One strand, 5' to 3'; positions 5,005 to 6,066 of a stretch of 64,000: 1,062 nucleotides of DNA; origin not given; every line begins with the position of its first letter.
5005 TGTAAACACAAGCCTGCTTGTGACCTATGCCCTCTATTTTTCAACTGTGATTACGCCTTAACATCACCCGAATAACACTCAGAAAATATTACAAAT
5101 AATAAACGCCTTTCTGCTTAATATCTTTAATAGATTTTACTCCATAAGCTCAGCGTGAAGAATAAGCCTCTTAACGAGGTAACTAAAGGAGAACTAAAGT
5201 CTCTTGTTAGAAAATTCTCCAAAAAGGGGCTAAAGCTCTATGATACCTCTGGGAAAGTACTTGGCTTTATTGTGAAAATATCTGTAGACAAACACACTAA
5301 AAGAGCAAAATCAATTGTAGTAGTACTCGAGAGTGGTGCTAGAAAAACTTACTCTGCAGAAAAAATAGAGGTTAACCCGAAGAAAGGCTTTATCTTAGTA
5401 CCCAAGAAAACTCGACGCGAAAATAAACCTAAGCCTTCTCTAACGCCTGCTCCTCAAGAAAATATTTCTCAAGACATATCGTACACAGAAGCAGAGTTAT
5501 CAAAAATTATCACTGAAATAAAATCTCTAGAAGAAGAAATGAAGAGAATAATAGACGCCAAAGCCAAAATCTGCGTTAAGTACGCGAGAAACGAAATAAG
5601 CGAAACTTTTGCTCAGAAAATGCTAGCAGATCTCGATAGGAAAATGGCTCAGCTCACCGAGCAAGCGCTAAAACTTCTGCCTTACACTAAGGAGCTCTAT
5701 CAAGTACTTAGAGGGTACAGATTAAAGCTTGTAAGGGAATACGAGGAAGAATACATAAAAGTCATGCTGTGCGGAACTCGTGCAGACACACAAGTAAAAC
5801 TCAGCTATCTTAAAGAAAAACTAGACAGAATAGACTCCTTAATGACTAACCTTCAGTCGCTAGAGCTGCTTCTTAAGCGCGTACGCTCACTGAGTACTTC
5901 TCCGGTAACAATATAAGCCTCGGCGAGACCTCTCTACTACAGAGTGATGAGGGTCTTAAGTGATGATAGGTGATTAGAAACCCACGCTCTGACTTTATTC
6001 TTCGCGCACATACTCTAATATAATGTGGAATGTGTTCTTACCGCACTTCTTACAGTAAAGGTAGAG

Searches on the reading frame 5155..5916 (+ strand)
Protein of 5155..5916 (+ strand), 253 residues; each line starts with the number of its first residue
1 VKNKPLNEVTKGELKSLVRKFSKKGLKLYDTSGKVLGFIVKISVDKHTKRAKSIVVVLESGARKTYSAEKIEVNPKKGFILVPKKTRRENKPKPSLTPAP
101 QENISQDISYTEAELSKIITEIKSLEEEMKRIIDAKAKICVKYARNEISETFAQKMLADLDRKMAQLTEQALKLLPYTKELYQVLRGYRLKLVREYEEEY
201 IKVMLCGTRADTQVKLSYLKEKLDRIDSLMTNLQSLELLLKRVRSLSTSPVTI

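Call 3: search_protein_families(library=pfam, proteins=[window:5155-5916:+], max_evalue=1)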
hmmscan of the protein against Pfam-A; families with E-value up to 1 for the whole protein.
window:5155-5916:+ (253 aa): 7 families
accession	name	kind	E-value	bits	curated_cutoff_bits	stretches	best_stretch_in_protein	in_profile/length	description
PF18822.6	CdvA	-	0.039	14.4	30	1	112-166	38-93/123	CdvA-like coiled-coil domain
PF11068.13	YlqD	-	0.048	14.4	27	1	95-181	12-95/131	YlqD protein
PF05384.16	DegS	-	0.059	13.3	27.6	1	119-239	26-138/159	Sensor protein DegS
PF03310.18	Cauli_DNA-bind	-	0.079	13.6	24.2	1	113-166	2-52/117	Caulimovirus DNA-binding protein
PF13274.11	SocA_Panacea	-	0.084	14.2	25.7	0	154-213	10-69/113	Antitoxin SocA-like, Panacea domain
PF09969.14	DUF2203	-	0.17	13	24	0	169-244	6-80/122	Uncharacterized conserved protein (DUF2203)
PF07303.18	Occludin_ELL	-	0.26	12.5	31.2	0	104-155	27-78/101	Occludin homology domain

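Call 4: search_protein_families(library=ncbifam, proteins=[window:5155-5916:+], max_evalue=1)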
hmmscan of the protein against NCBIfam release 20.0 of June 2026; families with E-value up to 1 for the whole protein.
window:5155-5916:+ (253 aa): 5 families
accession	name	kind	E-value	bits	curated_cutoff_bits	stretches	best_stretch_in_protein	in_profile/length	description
NF047515.1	SpiroCoCo_C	equivalog_domain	0.033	13.3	125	1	103-241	104-221/313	SpiroCoCo family coiled-coil protein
TIGR03499.1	FlhF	equivalog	0.047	13.7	174.15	1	68-166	77-172/286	flagellar biosynthesis GTPase FlhF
NF003049.0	PRK03963.1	equivalog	0.16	11.8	225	1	113-228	43-143/198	V-type ATP synthase subunit E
NF009647.0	PRK13182.1-2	equivalog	0.52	10.3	165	1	106-171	88-147/176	chromosome-anchoring protein RacA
TIGR01487.1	Pglycolate_arch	equivalog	0.64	9.8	122.75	0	17-130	26-129/215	phosphoglycolate phosphatase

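Call 71: search_protein_families(library=padloc, proteins=[window:5155-5916:+], max_evalue=0.1)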
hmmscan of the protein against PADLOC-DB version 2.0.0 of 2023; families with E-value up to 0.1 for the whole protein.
window:5155-5916:+ (253 aa): 0 families
